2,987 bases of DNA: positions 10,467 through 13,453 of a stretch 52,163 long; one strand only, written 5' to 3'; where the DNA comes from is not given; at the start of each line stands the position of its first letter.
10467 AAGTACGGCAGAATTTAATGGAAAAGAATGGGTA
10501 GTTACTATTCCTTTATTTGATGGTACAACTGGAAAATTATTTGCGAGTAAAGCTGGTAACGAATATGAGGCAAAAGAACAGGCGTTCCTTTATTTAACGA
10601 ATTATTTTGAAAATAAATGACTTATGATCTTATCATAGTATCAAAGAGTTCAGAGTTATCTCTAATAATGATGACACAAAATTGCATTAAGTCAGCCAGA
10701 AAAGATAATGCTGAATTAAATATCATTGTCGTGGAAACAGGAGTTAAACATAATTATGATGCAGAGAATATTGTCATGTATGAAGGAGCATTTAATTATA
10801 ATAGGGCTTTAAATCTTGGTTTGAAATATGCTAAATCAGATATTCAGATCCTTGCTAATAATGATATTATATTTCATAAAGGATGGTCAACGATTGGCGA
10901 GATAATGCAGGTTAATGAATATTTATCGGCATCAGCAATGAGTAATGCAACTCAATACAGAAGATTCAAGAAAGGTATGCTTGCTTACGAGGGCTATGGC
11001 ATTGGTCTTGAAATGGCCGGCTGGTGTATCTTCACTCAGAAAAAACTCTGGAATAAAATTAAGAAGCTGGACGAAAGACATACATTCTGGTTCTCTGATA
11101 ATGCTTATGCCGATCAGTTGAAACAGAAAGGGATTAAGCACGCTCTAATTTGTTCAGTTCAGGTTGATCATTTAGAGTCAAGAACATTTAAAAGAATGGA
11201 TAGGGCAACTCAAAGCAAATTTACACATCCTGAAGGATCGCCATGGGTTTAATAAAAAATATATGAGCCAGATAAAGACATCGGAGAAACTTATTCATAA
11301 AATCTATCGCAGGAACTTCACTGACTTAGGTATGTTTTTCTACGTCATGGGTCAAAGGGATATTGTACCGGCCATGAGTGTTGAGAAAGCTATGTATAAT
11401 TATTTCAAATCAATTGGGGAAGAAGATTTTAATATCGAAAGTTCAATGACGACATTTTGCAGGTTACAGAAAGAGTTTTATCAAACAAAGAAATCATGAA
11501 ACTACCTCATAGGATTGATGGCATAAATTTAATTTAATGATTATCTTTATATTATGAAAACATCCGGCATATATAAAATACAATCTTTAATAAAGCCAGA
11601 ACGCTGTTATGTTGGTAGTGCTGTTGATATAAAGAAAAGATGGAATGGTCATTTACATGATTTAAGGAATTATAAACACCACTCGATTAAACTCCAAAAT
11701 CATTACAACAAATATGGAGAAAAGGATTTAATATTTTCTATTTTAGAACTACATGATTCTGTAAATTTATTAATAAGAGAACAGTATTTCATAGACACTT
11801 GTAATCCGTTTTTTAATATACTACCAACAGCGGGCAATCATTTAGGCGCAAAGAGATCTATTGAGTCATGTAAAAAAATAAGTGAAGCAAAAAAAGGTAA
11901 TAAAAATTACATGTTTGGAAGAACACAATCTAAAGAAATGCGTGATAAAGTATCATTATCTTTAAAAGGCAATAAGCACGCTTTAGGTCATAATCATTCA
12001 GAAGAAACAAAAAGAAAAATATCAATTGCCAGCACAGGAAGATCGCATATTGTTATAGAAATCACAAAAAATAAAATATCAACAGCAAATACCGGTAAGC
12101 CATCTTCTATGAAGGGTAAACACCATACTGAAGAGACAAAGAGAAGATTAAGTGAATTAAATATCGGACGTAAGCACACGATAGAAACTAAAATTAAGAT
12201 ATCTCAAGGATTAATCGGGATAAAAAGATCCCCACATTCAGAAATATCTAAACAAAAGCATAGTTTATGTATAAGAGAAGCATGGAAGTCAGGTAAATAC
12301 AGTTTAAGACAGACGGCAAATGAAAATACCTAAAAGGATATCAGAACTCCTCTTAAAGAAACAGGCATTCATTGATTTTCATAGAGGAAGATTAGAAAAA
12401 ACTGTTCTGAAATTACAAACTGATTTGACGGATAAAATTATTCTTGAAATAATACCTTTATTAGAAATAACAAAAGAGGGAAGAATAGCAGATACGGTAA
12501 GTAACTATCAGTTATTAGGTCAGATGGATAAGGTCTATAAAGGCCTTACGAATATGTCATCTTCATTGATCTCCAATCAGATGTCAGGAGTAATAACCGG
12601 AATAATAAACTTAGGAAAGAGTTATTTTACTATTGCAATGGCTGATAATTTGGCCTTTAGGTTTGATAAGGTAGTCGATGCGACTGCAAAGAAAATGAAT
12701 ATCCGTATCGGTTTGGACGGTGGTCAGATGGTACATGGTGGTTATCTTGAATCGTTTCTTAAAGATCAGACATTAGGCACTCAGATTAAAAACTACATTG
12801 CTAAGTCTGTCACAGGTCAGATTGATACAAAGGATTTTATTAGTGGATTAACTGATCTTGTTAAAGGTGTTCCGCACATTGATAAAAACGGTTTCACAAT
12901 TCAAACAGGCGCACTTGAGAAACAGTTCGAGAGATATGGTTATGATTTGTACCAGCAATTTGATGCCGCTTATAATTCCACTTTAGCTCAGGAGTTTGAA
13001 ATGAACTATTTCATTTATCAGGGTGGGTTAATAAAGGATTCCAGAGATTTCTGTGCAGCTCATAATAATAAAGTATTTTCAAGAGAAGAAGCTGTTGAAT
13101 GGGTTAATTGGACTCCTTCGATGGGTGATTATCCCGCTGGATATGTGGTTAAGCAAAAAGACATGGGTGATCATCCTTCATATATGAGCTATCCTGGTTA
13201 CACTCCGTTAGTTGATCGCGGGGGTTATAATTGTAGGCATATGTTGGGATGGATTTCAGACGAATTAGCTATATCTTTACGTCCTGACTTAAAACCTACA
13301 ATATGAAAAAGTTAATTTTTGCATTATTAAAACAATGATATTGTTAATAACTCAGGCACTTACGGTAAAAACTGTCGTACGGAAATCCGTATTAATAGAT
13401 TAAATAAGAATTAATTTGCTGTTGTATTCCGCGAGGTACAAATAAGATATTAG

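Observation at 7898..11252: Sugar-modification island (3 glycosyltransferases plus a SAM methyltransferase) inserted between portal and MuF head genes and translationally coupled to them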

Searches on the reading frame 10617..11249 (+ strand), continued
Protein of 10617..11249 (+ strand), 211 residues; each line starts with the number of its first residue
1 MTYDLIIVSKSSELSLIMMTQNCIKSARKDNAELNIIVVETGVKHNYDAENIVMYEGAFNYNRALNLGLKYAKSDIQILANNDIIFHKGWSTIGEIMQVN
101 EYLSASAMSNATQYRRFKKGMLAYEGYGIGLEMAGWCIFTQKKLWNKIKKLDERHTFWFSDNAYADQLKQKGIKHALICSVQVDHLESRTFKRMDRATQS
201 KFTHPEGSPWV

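Call 81: search_solved_structures(query=L094:978-2447:+, max_evalue=1)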
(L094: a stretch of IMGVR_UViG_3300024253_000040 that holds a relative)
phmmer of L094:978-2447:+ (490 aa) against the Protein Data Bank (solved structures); distinct sequences matched with E-value up to 1: 94 (the best 60 are shown).
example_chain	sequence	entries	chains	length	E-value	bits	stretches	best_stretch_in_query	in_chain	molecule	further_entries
2vye_A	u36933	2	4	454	2.8e-83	283.4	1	33-454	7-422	REPLICATIVE DNA HELICASE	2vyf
2r6a_A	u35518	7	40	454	8.9e-83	281.8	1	33-454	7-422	Replicative helicase | Replicative DNA helicase DnaB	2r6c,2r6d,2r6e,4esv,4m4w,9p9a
2q6t_A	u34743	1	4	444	3.8e-72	246.7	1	34-432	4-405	DnaB replication fork helicase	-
9dls_A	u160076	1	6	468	1.9e-66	227.9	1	33-432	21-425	Replicative DNA helicase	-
6t66_A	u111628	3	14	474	2e-66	227.9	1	33-432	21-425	Replicative DNA helicase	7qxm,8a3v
7t22_A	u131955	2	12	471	3.1e-65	223.9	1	33-431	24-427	Replicative DNA helicase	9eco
6bbm_A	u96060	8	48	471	3.3e-65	223.8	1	33-431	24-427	Replicative DNA helicase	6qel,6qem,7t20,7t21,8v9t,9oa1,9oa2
4nmn_A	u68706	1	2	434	7.3e-53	183.2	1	42-458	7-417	Replicative DNA helicase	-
4zc0_A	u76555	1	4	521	1.5e-48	168.9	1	38-451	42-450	Replicative DNA helicase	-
3bgw_A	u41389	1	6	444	3.5e-46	161.1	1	43-454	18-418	DNAB-Like Replicative Helicase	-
4a1f_A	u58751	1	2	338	2.7e-40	141.8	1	187-451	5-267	REPLICATIVE DNA HELICASE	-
6kza_A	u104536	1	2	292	6.2e-40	140.5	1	210-431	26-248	Replicative DNA helicase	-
3bh0_A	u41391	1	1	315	7.3e-35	123.8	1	197-454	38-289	DNAB-LIKE REPLICATIVE HELICASE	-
3cmu_A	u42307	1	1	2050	5.1e-21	78.2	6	210-279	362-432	Protein recA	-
2r5u_A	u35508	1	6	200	1e-20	77.2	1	34-200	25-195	Replicative DNA helicase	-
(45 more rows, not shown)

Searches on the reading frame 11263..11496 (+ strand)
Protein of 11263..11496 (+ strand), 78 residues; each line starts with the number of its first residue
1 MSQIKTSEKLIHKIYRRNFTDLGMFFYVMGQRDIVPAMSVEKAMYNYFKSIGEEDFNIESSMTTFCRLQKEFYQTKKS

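Call 6: search_protein_families(library=ncbifam, proteins=[window:11263-11496:+], max_evalue=0.1)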
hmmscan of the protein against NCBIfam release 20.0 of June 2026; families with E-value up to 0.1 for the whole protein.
window:11263-11496:+ (78 aa): 1 family
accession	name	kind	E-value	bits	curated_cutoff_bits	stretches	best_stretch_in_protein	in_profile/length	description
NF045796.1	DsrK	equivalog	0.0064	15.2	400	1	9-48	80-117/453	sulfate reduction electron transfer complex DsrMKJOP subunit DsrK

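Call 21: search_protein_families(library=pfam, proteins=[window:11263-11496:+], max_evalue=0.05)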
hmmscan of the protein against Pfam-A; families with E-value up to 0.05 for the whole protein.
window:11263-11496:+ (78 aa): 0 families

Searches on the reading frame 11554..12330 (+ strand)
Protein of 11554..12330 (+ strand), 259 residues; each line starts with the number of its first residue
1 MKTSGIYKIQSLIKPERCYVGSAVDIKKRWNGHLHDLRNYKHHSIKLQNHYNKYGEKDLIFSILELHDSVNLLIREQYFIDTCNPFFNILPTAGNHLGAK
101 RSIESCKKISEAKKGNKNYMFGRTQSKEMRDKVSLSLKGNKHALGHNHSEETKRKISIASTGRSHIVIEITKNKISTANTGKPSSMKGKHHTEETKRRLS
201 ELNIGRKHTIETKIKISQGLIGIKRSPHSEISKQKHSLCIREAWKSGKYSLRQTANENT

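Call 3: search_protein_families(library=pfam, proteins=[window:11554-12330:+], max_evalue=0.1)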
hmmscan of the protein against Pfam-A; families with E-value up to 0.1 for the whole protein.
window:11554-12330:+ (259 aa): 2 families
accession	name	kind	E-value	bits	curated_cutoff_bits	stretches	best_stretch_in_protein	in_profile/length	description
PF07460.16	NUMOD3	-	3.7e-25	88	20.4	4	169-200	6-37/37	NUMOD3 motif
PF01541.30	GIY-YIG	-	3.2e-07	31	22.6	1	5-85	3-74/78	GIY-YIG catalytic domain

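Call 4: search_protein_families(library=phrogs, proteins=[window:11554-12330:+], max_evalue=0.01)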
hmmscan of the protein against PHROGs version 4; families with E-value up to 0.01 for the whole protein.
window:11554-12330:+ (259 aa): 7 families
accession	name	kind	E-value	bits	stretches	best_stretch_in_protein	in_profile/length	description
phrog_314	-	DNA, RNA and nucleotide metabolism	8.8e-28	98.5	1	1-221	176-341/574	homing endonuclease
phrog_7168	-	DNA, RNA and nucleotide metabolism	1e-11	45.8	1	5-244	3-221/284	homing endonuclease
phrog_655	-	DNA, RNA and nucleotide metabolism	3.1e-06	28.3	1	174-236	124-189/343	homing endonuclease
phrog_5123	-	DNA, RNA and nucleotide metabolism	3.6e-06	28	1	6-84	4-80/152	homing endonuclease with GIY-YIG motif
phrog_2937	-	unknown function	0.00024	21.6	1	40-91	25-76/244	-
phrog_24910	-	unknown function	0.0019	19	1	178-241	34-94/169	-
phrog_15526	-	unknown function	0.0032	18.5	0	146-210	47-112/168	-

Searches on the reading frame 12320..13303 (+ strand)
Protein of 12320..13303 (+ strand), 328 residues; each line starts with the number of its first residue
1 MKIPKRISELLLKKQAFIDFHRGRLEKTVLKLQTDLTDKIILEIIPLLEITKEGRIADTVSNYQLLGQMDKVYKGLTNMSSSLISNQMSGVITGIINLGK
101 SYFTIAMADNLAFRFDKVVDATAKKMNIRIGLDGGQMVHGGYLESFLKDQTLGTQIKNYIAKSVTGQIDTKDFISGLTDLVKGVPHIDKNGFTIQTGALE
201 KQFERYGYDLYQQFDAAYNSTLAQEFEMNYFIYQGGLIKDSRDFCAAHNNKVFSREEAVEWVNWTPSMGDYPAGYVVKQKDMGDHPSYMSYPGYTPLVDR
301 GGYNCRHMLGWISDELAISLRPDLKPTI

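Call 3: search_protein_families(library=pfam, proteins=[window:12320-13303:+], max_evalue=0.1)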
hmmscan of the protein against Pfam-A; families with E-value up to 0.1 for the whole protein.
window:12320-13303:+ (328 aa): 1 family
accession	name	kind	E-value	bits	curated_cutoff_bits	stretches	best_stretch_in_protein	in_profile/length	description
PF12643.12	MazG-like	-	0.065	13.9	27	0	64-130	14-70/85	MazG-like family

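Call 4: search_protein_families(library=phrogs, proteins=[window:12320-13303:+], max_evalue=0.01)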
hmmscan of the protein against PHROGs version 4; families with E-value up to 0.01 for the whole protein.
window:12320-13303:+ (328 aa): 0 families

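Call 6: search_protein_families(library=ncbifam, proteins=[window:12320-13303:+], max_evalue=0.1)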
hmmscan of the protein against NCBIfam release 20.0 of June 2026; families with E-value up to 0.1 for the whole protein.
window:12320-13303:+ (328 aa): 0 families

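Call 93: search_solved_structures(query=A3, max_evalue=5, show_alignments=1)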
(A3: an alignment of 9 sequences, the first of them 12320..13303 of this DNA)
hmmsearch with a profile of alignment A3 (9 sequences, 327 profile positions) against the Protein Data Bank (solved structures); distinct sequences matched with E-value up to 5: 0.

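Call 94: search_dna_similar(query=window:12320-13303:+, collection=phages, mode=protein, max_rows=15, max_evalue=0.01)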
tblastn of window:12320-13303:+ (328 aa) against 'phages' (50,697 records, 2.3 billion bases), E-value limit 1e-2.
No match.
